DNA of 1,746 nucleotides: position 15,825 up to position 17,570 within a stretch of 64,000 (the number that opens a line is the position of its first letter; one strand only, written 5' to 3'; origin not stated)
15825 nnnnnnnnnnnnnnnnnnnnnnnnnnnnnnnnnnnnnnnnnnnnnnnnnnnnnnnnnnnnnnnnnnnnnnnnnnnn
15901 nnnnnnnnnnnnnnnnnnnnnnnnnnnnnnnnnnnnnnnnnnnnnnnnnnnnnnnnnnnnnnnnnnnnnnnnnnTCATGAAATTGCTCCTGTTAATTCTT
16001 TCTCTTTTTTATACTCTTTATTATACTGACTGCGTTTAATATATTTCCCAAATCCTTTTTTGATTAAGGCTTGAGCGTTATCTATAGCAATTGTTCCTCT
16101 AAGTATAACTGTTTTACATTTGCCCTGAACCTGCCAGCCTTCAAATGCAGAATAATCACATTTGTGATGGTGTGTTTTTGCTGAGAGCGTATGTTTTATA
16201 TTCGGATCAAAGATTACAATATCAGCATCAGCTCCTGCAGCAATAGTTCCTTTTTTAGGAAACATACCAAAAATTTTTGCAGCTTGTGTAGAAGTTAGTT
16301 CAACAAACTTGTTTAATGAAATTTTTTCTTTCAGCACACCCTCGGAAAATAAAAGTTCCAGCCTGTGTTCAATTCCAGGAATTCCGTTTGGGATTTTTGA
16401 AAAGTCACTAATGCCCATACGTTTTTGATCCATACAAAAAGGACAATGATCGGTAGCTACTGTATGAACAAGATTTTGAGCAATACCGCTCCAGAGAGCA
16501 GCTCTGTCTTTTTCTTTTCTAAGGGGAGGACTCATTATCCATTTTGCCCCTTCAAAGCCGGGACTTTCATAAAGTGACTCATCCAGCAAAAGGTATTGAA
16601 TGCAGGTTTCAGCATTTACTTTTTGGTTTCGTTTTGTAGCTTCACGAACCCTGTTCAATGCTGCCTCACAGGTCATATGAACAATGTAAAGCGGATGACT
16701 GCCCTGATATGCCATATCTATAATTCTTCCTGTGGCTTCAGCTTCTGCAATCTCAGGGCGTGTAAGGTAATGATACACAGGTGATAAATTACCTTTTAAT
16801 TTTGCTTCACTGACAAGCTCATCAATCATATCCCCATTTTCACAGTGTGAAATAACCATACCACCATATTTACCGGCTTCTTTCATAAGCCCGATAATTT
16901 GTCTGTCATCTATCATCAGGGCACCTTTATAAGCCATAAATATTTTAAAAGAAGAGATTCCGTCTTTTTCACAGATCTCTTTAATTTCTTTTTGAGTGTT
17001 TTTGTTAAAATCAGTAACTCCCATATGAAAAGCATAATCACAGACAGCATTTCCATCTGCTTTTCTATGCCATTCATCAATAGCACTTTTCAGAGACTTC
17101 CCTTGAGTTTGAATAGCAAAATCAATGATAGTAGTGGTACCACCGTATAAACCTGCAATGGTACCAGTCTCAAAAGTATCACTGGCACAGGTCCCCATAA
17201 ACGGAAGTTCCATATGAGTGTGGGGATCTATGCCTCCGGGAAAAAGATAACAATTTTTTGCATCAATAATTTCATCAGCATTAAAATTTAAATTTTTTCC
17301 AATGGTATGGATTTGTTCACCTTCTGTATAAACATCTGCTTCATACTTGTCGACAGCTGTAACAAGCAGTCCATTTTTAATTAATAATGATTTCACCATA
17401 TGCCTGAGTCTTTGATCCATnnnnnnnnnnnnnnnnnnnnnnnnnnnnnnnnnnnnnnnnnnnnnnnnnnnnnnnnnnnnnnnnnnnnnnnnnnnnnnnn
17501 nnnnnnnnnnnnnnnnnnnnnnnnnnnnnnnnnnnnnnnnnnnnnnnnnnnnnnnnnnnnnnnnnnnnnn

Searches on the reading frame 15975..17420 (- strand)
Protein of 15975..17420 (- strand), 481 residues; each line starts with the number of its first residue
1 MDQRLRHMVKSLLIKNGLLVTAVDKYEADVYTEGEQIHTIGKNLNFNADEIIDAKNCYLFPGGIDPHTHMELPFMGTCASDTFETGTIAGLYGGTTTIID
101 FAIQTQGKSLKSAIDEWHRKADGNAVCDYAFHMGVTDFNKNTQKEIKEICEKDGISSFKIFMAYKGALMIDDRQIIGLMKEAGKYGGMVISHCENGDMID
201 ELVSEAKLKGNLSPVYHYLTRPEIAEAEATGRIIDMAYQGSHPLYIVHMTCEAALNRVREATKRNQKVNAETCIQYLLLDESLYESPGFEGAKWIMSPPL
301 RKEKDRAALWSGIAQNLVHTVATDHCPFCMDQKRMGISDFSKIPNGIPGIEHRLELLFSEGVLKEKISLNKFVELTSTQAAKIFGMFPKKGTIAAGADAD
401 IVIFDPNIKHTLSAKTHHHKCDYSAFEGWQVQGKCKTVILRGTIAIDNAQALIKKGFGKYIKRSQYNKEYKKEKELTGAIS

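Call 63: search_protein_families(library=pfam, proteins=[window:15975-17420:-], max_evalue=0.00001)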
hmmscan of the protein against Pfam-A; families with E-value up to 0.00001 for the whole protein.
window:15975-17420:- (481 aa): 2 families
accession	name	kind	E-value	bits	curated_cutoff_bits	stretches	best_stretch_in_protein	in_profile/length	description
PF01979.26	Amidohydro_1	-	1.3e-24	87.5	25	1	58-444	1-344/345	Amidohydrolase family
PF07969.17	Amidohydro_3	-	4.7e-15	56.5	29.7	1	364-430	404-470/472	Amidohydrolase family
